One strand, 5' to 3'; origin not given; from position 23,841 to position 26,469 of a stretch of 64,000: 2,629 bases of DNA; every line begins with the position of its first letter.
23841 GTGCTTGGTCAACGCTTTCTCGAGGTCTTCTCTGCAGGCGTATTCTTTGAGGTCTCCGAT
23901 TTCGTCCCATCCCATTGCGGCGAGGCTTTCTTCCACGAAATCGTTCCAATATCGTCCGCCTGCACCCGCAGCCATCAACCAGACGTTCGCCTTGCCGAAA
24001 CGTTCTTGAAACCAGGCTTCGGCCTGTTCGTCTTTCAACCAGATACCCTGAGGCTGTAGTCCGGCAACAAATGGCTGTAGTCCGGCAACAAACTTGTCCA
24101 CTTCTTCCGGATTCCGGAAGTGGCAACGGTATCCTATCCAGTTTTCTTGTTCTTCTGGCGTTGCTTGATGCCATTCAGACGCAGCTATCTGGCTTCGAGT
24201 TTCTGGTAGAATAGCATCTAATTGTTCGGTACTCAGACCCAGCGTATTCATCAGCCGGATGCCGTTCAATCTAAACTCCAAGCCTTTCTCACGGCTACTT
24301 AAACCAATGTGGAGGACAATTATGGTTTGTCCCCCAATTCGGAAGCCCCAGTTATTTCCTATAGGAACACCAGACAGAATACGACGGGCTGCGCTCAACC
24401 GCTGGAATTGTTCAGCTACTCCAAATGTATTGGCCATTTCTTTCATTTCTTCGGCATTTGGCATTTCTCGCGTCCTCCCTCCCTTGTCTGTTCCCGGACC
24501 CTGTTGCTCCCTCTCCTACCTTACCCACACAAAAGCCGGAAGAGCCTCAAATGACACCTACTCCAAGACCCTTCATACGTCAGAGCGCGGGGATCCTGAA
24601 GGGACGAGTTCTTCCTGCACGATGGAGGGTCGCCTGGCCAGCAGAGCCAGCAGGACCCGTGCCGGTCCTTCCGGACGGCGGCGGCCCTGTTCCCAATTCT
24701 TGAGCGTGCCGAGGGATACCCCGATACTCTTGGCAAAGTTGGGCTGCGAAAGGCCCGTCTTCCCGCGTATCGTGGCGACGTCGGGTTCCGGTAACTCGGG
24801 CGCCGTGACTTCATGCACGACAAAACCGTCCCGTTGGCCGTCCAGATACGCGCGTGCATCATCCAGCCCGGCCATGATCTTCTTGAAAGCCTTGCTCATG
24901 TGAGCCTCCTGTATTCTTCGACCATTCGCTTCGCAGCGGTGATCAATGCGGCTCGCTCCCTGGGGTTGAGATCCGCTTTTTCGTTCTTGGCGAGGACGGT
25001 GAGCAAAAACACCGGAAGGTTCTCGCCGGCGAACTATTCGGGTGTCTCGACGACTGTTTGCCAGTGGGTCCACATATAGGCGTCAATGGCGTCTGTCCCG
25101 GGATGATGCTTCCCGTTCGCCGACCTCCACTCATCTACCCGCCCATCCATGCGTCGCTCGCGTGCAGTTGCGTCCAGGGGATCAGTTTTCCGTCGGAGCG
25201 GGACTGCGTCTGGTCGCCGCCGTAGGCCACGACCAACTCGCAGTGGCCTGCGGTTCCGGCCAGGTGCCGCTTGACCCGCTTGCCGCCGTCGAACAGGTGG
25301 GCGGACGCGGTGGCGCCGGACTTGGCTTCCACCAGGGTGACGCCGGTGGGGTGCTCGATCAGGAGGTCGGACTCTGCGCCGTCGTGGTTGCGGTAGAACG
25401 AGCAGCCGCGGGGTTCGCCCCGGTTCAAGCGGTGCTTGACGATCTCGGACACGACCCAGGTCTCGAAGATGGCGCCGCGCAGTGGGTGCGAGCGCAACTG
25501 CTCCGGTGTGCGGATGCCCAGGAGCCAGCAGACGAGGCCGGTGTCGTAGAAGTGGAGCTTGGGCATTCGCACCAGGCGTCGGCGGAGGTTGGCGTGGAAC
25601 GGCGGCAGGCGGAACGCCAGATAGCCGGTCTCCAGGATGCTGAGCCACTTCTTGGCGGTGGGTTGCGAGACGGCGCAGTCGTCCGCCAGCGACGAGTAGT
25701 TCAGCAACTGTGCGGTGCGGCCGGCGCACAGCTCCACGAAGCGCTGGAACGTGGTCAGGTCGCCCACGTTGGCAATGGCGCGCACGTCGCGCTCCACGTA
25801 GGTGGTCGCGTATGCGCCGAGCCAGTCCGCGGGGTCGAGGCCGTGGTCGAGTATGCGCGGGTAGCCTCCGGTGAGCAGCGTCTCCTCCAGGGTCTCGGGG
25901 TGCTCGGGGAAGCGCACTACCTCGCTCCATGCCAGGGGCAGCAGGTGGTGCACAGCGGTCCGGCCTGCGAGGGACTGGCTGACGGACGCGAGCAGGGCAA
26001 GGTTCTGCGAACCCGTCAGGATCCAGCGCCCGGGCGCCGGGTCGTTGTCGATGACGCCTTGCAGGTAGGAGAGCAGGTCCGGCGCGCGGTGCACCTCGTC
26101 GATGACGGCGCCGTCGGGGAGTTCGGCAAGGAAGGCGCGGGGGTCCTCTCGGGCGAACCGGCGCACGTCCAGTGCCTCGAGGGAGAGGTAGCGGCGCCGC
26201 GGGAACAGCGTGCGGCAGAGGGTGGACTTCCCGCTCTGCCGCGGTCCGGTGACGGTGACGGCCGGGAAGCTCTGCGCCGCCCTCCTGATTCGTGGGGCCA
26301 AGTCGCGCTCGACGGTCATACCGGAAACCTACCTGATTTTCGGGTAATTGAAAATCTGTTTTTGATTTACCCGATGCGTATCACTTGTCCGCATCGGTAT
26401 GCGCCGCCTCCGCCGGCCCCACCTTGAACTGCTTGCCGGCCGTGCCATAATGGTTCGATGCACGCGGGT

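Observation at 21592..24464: Low-GC McrBC restriction island with an EVE/PUA-like McrB reader domain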

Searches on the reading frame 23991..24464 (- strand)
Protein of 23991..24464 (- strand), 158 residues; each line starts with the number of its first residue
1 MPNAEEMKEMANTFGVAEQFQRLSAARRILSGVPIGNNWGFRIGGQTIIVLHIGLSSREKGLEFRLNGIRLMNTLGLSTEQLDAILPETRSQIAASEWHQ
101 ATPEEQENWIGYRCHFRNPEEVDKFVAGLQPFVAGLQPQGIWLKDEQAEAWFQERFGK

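Call 6: search_protein_families(library=pfam, proteins=[window:23991-24464:-], max_evalue=10)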
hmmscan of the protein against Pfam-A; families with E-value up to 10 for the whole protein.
seq(158 aa): 0 families

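Call 34: find_homologous_proteins(query=A4, max_evalue=0.001)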
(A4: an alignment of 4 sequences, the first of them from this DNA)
Query A4 (4 sequences) (140 aa, profile of the alignment): 5 proteins with E <= 0.001 among 8000 candidates.
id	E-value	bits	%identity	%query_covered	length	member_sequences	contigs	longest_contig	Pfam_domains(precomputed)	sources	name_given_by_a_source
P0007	2.1e-70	253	78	93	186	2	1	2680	-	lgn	-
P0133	1.2e-42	163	97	64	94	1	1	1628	-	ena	-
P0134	2.3e-34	136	41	89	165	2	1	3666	-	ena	-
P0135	5.4e-23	99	46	72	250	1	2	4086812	-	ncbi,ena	-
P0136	5.0e-4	38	63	27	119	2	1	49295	-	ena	-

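Call 45: predict_structure(alignment_id=A5)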
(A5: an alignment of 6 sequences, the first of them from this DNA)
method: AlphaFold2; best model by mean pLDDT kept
length: 147 residues; sequences in the alignment: 6
mean_pLDDT: 82.5   pTM: 0.76
mean pLDDT of the five models: 82.5, 82.1, 78.2, 78.0, 66.0
residues with pLDDT >= 90: 68; 70-90: 48; 50-70: 22; < 50: 9
segments of 3 or more residues with pLDDT < 50: 139-147
pLDDT, mean of each block of 10 residues (from residue 1): 87 95 91 88 88 91 90 89 87 66 61 90 93 66 42
secondary structure, 60 per line:
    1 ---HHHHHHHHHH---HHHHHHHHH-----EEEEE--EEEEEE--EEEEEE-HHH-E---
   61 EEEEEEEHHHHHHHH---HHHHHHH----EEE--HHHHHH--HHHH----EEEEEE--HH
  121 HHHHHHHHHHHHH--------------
elements in order: H4-13 H17-25 E31-35 E38-43 E46-51 E61-67 H68-75 H79-85 E90-92 H95-100 H103-106 E111-116 H119-133
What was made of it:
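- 24060..24464 (-): Distal N-terminal domain 'X' (aa 1-135), a rare module shared with the C-terminus of NucS-like (PADLOC PDC-S11) nucleases. The AF2 model has pLDDT 82.5 (call 45).
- On MotA-CTD / YjbR / YdhG fold class (domain X): Model pLDDT 82.5 from 6 sequences (call 45).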

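Call 54: find_encoding_contigs(protein=P0135, flank=7000, max_places=3)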
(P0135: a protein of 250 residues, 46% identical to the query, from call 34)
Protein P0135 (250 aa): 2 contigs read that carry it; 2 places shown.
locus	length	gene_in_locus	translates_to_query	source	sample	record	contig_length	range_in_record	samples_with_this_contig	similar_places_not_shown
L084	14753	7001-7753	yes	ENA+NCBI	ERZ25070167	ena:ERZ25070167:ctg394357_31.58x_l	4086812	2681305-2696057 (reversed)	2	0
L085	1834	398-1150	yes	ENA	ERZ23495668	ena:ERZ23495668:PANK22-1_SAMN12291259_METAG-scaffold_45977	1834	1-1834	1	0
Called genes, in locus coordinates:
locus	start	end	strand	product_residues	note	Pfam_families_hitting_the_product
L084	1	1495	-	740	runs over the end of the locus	PF06452:CBM9_1 (weak), PF19313:DUF5916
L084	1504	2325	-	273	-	PF00378:ECH_1, PF16113:ECH_2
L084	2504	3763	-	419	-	PF02515:CoA_transf_3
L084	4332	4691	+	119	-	PF13560:HTH_31 (weak), PF13443:HTH_26 (weak), PF01381:HTH_3 (weak)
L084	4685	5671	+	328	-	PF00174:Oxidored_molyb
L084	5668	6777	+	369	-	PF13483:Lactamase_B_3, PF12706:Lactamase_B_2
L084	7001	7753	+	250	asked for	-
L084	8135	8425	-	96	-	-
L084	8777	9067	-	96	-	PF01381:HTH_3, PF13560:HTH_31 (weak)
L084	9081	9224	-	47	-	PF05015:HigB-like_toxin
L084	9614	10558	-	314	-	PF00296:Bac_luciferase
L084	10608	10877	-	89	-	-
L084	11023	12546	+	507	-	PF13541:ChlI, PF05496:RuvB_N (faint), PF00158:Sigma54_activat (weak), PF00493:MCM (faint), PF01078:Mg_chelatase, PF13191:AAA_16 (weak), PF07728:AAA_5, PF13335:Mg_chelatase_C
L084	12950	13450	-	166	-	PF00011:HSP20, PF17886:ArsA_HSP20 (faint)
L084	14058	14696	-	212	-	PF04055:Radical_SAM (faint)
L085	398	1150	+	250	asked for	-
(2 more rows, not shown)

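Call 65: fold_search(model_id=the predicted structure, library=pdb)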
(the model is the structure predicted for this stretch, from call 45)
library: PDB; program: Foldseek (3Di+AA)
matches with E <= 10: 309; with E <= 0.001: 0
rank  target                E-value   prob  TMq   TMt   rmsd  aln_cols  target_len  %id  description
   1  1kaf_A                9.5e-02  0.80  0.39  0.48   5.6       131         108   10  DNA Binding Domain Of The Phage T4 Transcription Factor MotA (AA105-211) (released 2001-11-21)
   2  2oc6_A                1.7e-01  0.51  0.36  0.40   5.7       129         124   13  Crystal structure of a protein from the duf1801 family (ydhg, bsu05750) from bacillus subtilis at 1.75 A resolution (released 2007-01-16)
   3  8rav_A                2.2e-01  0.20  0.24  0.07  12.0       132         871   18  The crystal structure of DNA-bound human MutSbeta (MSH2/MSH3) in the canonical mismatch bound conformation with ADP bo (released 2025-06-11)
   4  2fki_MODEL_1_A        2.6e-01  0.66  0.44  0.52   5.3       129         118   10  NMR Structure of Protein yjbR from Escherichia coli; Northeast Structural Genomics Consortium Target ER226 (released 2006-02-28)
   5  2o8b_A                3.0e-01  0.16  0.25  0.07  12.6       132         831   18  human MutSalpha (MSH2/MSH6) bound to ADP and a G T mispair (released 2007-06-05)
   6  8rb0_A                3.8e-01  0.15  0.25  0.07  12.1       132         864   18  The crystal structure of DNA-bound human MutSbeta (MSH2_E749A/MSH3) in the canonical mismatch bound conformation with  (released 2025-06-11)
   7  2dke                  4.2e-01  0.08  0.24  0.18   9.8       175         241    8  Crystal structure of substrate-free form of PcyA (released 2006-07-25)
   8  4jmf_B                5.7e-01  0.06  0.19  0.22  12.3       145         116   10  Crystal structure of ExoT (residues 28 -77)- SpcS complex from Pseudomonas aeruginosa at 2.1 angstrom (released 2014-02-05)
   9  9t2w_A                6.8e-01  0.25  0.36  0.41   5.6       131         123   11  YdhG-like domain-containing protein (Frataxin) from Listeria monocytogenes (released 2025-11-19)
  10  5i92_A                7.2e-01  0.10  0.26  0.13  10.7       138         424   14  Crystal structure of Glutamate-1-semialdehyde 2,1- aminomutase (GSA) from Pseudomonas aeruginosa (released 2016-03-23)
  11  2i8d_A                8.2e-01  0.13  0.27  0.31  11.8       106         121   15  Crystal structure of an uncharacterized conserved protein of COG5646 (ZP_00384875.1) from Lactobacillus casei ATCC 334 (released 2006-09-19)
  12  1jya_B                8.2e-01  0.08  0.25  0.28   8.7       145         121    7  Crystal Structure of SycE (released 2001-10-31)
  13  2zxl_A                9.2e-01  0.10  0.29  0.19   9.5       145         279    8  Crystal structure of red chlorophyll catabolite reductase from Arabidopsis thaliana (released 2009-05-05)
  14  1n5b_B                9.8e-01  0.08  0.26  0.30   9.2       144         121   12  Crystal Structure Of The Yersinia enterocolitica Molecular Chaperone Syce (released 2002-11-20)
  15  3c0h_A                1.0e+00  0.06  0.20  0.12  11.2       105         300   12  CASK CaM-Kinase Domain- AMPPNP complex, P1 form (released 2008-04-29)
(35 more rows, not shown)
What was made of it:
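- On MotA-CTD / YjbR / YdhG fold class (domain X): Foldseek best E 0.095 with probability 0.80 (call 65).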

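Call 67: search_protein_representatives(alignment_id=A5)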
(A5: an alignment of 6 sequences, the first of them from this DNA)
Query: 6 sequences, 141 profile positions. Proteins with E-value up to 0.001 (for the whole library): 163; up to 1e-10: 51; up to 1e-30: 5. The best 150 are listed.
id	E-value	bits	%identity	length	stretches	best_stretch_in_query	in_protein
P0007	2.0e-63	228.8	-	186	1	4-139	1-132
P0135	4.0e-39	150.0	-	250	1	1-108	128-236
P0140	1.7e-34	135.0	-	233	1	1-107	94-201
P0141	5.1e-33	130.2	-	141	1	10-136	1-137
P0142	9.4e-33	129.4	-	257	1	3-139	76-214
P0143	4.2e-29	117.5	-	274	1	4-137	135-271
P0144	7.0e-29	116.8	-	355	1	7-139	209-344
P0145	4.8e-28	114.1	-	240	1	7-141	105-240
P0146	9.5e-28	113.1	-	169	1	6-136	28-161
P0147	1.7e-25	105.8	-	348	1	5-137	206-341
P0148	3.3e-25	104.9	-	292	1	7-135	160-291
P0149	1.3e-24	102.9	-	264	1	5-137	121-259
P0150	4.4e-23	98.0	-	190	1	6-137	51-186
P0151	4.6e-22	94.7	-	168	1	6-136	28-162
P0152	4.9e-21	91.4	-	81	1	57-135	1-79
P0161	7.5e-17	77.8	-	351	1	5-138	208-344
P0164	1.6e-16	76.8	-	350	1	7-138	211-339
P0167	1.5e-15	73.6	-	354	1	6-138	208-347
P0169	3.2e-14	69.3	-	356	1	4-138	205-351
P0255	1.6e-05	41.1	-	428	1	5-136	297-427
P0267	7.0e-05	39.0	-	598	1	17-135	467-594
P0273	1.2e-04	38.3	-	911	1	5-136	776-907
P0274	1.2e-04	38.2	-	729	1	8-135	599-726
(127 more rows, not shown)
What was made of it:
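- On C-terminal domain of NucS-like PDC-S11 proteins (domain X): The profile finds 163 representative clusters (call 67).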

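Call 68: search_protein_families(library=pfam, proteins=[P0144, P0147, P0161, P0164, P0167, P0273, P0274, P0267, P0255, P0169], max_evalue=0.01)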
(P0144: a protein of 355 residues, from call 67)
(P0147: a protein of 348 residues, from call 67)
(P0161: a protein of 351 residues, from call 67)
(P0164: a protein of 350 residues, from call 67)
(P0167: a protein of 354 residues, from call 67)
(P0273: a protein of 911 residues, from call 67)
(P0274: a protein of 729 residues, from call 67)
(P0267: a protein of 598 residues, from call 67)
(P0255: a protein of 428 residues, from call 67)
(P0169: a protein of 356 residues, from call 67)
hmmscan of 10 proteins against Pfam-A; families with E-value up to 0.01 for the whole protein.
P0144 (355 aa): 1 family
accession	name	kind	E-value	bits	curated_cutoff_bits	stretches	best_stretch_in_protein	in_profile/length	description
PF01939.22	NucS_C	-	3.2e-05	24.3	24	1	34-97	9-71/124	Endonuclease NucS C-terminal domain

P0147 (348 aa): 1 family
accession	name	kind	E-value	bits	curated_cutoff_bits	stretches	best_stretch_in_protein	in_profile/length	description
PF01939.22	NucS_C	-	6.2e-07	29.9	24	1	27-92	2-66/124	Endonuclease NucS C-terminal domain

P0161 (351 aa): 1 family
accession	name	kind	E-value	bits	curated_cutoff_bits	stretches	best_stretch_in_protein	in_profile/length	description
PF01939.22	NucS_C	-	1.1e-05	25.8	24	1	26-96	2-71/124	Endonuclease NucS C-terminal domain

P0164 (350 aa): 1 family
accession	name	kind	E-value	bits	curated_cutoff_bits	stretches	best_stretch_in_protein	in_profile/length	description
PF01939.22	NucS_C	-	7e-05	23.2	24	1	27-89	2-63/124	Endonuclease NucS C-terminal domain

P0167 (354 aa): 1 family
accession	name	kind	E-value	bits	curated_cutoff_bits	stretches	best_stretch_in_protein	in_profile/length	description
PF01939.22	NucS_C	-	6.2e-05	23.4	24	1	27-104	2-75/124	Endonuclease NucS C-terminal domain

P0273 (911 aa): 17 families
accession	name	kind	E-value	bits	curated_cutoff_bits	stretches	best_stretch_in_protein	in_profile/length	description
PF00515.34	TPR_1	-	1.3e-23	82.2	27.8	3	47-79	2-34/34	Tetratricopeptide repeat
PF07719.23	TPR_2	-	6.6e-23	79.3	27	3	80-113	1-34/34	Tetratricopeptide repeat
PF13414.12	TPR_11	-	8.1e-22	77.1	26.8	3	58-93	6-41/42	TPR repeat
PF00571.33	CBS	-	1.1e-20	74.1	24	2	203-252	3-53/57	CBS domain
PF13181.12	TPR_8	-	3e-16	58.6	25.7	2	82-111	3-32/34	Tetratricopeptide repeat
PF13431.12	TPR_17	-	2.8e-14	52.6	24.4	2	35-66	2-33/34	Tetratricopeptide repeat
PF13432.12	TPR_16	-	3e-13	50.4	32.7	2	59-113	10-64/65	Tetratricopeptide repeat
PF14559.12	TPR_19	-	1.6e-10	41.6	25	2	59-112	4-57/68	Tetratricopeptide repeat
PF13428.12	TPR_14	-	2.6e-10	40.4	23.5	1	82-116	3-37/44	Tetratricopeptide repeat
PF13174.12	TPR_6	-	2.9e-07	31.1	26.3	0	85-111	5-31/33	Tetratricopeptide repeat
PF13424.12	TPR_12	-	8.3e-07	29.6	30.1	1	25-76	16-75/77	Tetratricopeptide repeat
PF13371.12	TPR_9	-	1e-06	29.1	35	0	72-111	21-60/73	Tetratricopeptide repeat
PF23914.1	TPR_CcmH_CycH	-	7.2e-06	26.4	42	1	76-114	46-84/158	Cytochrome c-type biogenesis protein H TPR domain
PF13176.12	TPR_7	-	0.00024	21.4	27.9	0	87-111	6-32/36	Tetratricopeptide repeat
PF13374.12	TPR_10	-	0.0004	20.7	27.5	0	87-108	9-30/42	Tetratricopeptide repeat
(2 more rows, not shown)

P0274 (729 aa): 1 family
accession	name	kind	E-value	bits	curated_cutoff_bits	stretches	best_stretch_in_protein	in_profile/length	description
PF14472.11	DUF4429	-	0.00056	20.9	25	1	31-83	7-57/95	Domain of unknown function (DUF4429)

P0267 (598 aa): 5 families
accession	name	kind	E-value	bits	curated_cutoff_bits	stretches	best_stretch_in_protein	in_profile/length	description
PF07693.20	KAP_NTPase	-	7.8e-38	130.8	20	1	23-320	3-289/293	KAP family P-loop domain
PF13191.12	AAA_16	-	0.00049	21.1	32.6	1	38-202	24-144/167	AAA ATPase domain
PF13401.12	AAA_22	-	0.0053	17.5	27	0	39-220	6-110/130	AAA domain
PF00004.35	AAA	-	0.0072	17.2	21.2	0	167-228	39-107/131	ATPase family associated with various cellular activities (AAA)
PF12775.13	AAA_7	-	0.0085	16.1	25.8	0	157-201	69-111/181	P-loop containing dynein motor region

P0255 (428 aa): 0 families

P0169 (356 aa): 2 families
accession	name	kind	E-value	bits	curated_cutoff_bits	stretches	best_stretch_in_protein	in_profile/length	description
PF01939.22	NucS_C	-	2.5e-08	34.4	24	1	27-99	2-73/124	Endonuclease NucS C-terminal domain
PF08378.17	NERD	-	0.0059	17.6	22.1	0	27-103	6-76/111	Nuclease-related domain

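Call 71: search_protein_families(library=padloc, proteins=[P0144, P0169, P0267], max_evalue=0.001)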
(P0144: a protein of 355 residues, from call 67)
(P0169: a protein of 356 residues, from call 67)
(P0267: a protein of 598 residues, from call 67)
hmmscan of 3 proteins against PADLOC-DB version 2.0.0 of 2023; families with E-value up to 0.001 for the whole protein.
P0144 (355 aa): 9 families
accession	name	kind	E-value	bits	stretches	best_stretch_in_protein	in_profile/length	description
PDLC04916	PDC-S11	-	1.2e-65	220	1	1-204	1-200/358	-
PDLC04915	PDC-S11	-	1.5e-31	108.1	1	21-203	21-210/379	-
PDLC04913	PDC-S11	-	1.2e-17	62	1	28-121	28-123/375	-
PDLC04910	PDC-S11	-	2.3e-17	61.3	1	21-196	21-203/359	-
PDLC04909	PDC-S11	-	1.1e-12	46.2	1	25-120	25-122/347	-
PDLC04944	PDC-S18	-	2.5e-09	34.9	1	14-122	10-117/307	-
PDLC04946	PDC-S18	-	4.1e-07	27.3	1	4-94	20-109/365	-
PDLC04824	PDC-S02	-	0.00044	17.5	1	47-98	211-262/308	-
PDLC02982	AriAB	-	0.00071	16.3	1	170-236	439-507/570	-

P0169 (356 aa): 10 families
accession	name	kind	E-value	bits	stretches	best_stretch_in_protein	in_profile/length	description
PDLC04916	PDC-S11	-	4.3e-71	237.9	1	1-202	1-198/358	-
PDLC04915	PDC-S11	-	3.3e-39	133.2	1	16-189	16-195/379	-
PDLC04913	PDC-S11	-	1.6e-22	78.1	1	18-182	18-190/375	-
PDLC04910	PDC-S11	-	3.1e-21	74.1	1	13-182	8-189/359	-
PDLC04909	PDC-S11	-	2.6e-14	51.5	1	18-182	18-189/347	-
PDLC04944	PDC-S18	-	4.4e-10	37.4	1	11-108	7-103/307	-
PDLC04946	PDC-S18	-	8.9e-10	36.1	1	4-101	20-116/365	-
PDLC04824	PDC-S02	-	3.4e-07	27.8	1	36-102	200-266/308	-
PDLC04799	PDC-S02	-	4.2e-05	20.8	1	38-106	202-270/308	-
PDLC04945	PDC-S18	-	5.3e-05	20.7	1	7-97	3-90/302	-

P0267 (598 aa): 7 families
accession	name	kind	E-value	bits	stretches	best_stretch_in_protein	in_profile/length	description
PDLC04959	PDC-S20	-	2.9e-30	104.2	1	15-468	17-443/464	-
PDLC02361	PifA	-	2.3e-28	97.2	1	7-267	7-255/720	PifA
PDLC02209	QatA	-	1.4e-25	88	2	187-285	200-302/646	-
PDLC02210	QatA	-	3e-25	86.8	2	187-266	200-278/593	-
PDLC04957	PDC-S20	-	6.5e-17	60.1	1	39-282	31-271/446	-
PDLC04958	PDC-S20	-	7.8e-16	56.4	1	39-320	29-310/458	-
PDLC04956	PDC-S20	-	3.9e-11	41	1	43-271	38-258/450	-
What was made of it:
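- On C-terminal domain of NucS-like PDC-S11 proteins (domain X): Carriers have NucS_C and match PDC-S11 (calls 68, 71).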

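Call 80: search_dna_similar(query=window:24045-24464:-, collection=plasmids, mode=protein, max_rows=10, max_evalue=0.001)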
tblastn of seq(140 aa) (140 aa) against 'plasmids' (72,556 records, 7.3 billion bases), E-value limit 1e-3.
No match.

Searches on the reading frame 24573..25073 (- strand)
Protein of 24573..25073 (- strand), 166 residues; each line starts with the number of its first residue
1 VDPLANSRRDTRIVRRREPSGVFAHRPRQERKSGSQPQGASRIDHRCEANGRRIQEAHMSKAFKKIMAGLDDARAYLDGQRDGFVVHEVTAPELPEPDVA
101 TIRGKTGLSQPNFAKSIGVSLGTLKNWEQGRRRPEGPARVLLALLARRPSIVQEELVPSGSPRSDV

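Call 3: search_protein_families(library=pfam, proteins=[window:24573-25073:-], max_evalue=1)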
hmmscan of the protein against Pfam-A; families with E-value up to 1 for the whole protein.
window:24573-25073:- (166 aa): 4 families
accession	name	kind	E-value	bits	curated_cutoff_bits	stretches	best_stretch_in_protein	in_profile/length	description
PF13560.12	HTH_31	-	6.1e-06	26.9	27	1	101-145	8-51/64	Helix-turn-helix domain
PF01381.28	HTH_3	-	0.00023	21.5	23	1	102-134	4-36/55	Helix-turn-helix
PF15731.11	MqsA_antitoxin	-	0.0003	21.3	30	1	89-154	64-129/131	Antitoxin component of bacterial toxin-antitoxin system, MqsA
PF12844.13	HTH_19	-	0.018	15.4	30.2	1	102-144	7-47/64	Helix-turn-helix domain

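Call 4: search_protein_families(library=padloc, proteins=[window:24573-25073:-], max_evalue=0.1)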
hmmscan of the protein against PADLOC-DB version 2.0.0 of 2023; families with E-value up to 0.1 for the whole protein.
window:24573-25073:- (166 aa): 4 families
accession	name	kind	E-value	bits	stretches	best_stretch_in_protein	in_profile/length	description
PDLC03951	RmrA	-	0.0005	17.1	1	101-138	15-52/400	-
PDLC02926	HTH_VI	-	0.002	16.4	1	101-135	8-42/92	-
PDLC03949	RmrA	-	0.012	12.5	1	103-138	11-46/363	-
PDLC03952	RmrA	-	0.018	11.9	1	103-138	31-66/395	-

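Call 7: search_protein_families(library=ncbifam, proteins=[window:24573-25073:-], max_evalue=0.1)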
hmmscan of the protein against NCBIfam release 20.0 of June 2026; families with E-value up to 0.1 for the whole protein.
window:24573-25073:- (166 aa): 8 families
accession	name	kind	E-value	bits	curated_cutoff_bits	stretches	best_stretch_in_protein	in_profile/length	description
TIGR03830.1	CxxCG_CxxCG_HTH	subfamily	7.1e-10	38.8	61.8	1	46-154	33-125/127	type II TA system antitoxin MqsA family protein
NF041265.1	NadS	equivalog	1.3e-09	38.3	60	1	63-153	4-89/94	NadS family protein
NF007481.0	PRK10072.1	equivalog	7.5e-08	32.8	110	1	93-153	32-92/96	HTH-type transcriptional regulator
NF047542.1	telomere_Tap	equivalog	1.4e-05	24.1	600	1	90-140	12-63/695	telomere-associated protein Tap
NF041951.1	phage_RstR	subfamily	0.00013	22.2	80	1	100-135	8-43/108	RstR family transcriptional repressor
NF040522.1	VC1465_fam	subfamily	0.0016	18.5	70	1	103-138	5-40/111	VC1465 family Xer recombination activation factor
TIGR03070.1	couple_hipB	subfamily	0.0025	17.7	71.65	1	101-134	9-42/58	type II toxin-antitoxin system Y4mF family antitoxin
NF007257.0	PRK09706.1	subfamily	0.0076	16.1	101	1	102-138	13-49/135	transcriptional repressor DicA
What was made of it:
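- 24573..24902 (-): Small HTH gene (MqsA/NadS-like, ~109 aa from the ATG at 24902), co-oriented and directly upstream of mcrB; sits in a variable slot and also has low GC. Pfam HTH_31 and MqsA_antitoxin, NCBIfam MqsA-family and NadS, all below their cut-offs (calls 3, 7).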

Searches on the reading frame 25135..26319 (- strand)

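Call 3: search_protein_families(library=pfam, proteins=[window:25135-26319:-], max_evalue=1)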
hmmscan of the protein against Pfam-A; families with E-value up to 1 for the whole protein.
window:25135-26319:- (394 aa): 5 families
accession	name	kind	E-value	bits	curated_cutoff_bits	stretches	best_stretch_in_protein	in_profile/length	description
PF13635.12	DUF4143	-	7e-49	166.1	28.1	1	176-335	1-160/160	Domain of unknown function (DUF4143)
PF13173.12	AAA_14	-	4.3e-23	82.2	27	1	19-134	3-128/129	AAA domain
PF13191.12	AAA_16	-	0.00048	21.1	32.6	1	12-42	17-51/167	AAA ATPase domain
PF13401.12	AAA_22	-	0.0051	17.6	27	1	21-42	8-29/130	AAA domain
PF13238.12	AAA_18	-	0.17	12.8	29.4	1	21-56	1-32/128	AAA domain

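Call 4: search_protein_families(library=padloc, proteins=[window:25135-26319:-], max_evalue=0.1)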
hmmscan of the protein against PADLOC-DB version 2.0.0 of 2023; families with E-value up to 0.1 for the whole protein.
window:25135-26319:- (394 aa): 10 families
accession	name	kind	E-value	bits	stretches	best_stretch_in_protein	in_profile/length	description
PDLC04790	PDC-S01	-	5.6e-101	336.3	1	2-382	11-414/422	-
PDLC04789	PDC-S01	-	2.2e-52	176.3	1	1-338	1-344/375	-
PDLC04787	PDC-S01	-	2.5e-24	83.9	1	2-271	10-308/412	-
PDLC04791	PDC-S01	-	9.5e-21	71.9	1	22-340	23-357/395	-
PDLC04788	PDC-S01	-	2.2e-08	31.4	1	184-339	225-387/448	-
PDLC04786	PDC-S01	-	1.4e-07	28.6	1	253-340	306-392/439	-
PDLC04792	PDC-S01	-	4.9e-07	26.7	1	254-341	306-391/452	-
PDLC01515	Csx3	-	0.0098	13.5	1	15-39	3-27/183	"CAS-I,CAS-III; associated"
PDLC01045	Csx3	-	0.032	11.5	1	13-39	102-128/286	Csx3-AAA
PDLC04140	mad8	-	0.048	11.2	1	19-38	28-47/314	mads_8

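Call 7: search_protein_families(library=ncbifam, proteins=[window:25135-26319:-], max_evalue=0.1)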
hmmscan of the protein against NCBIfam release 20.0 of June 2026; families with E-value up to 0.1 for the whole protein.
window:25135-26319:- (394 aa): 0 families
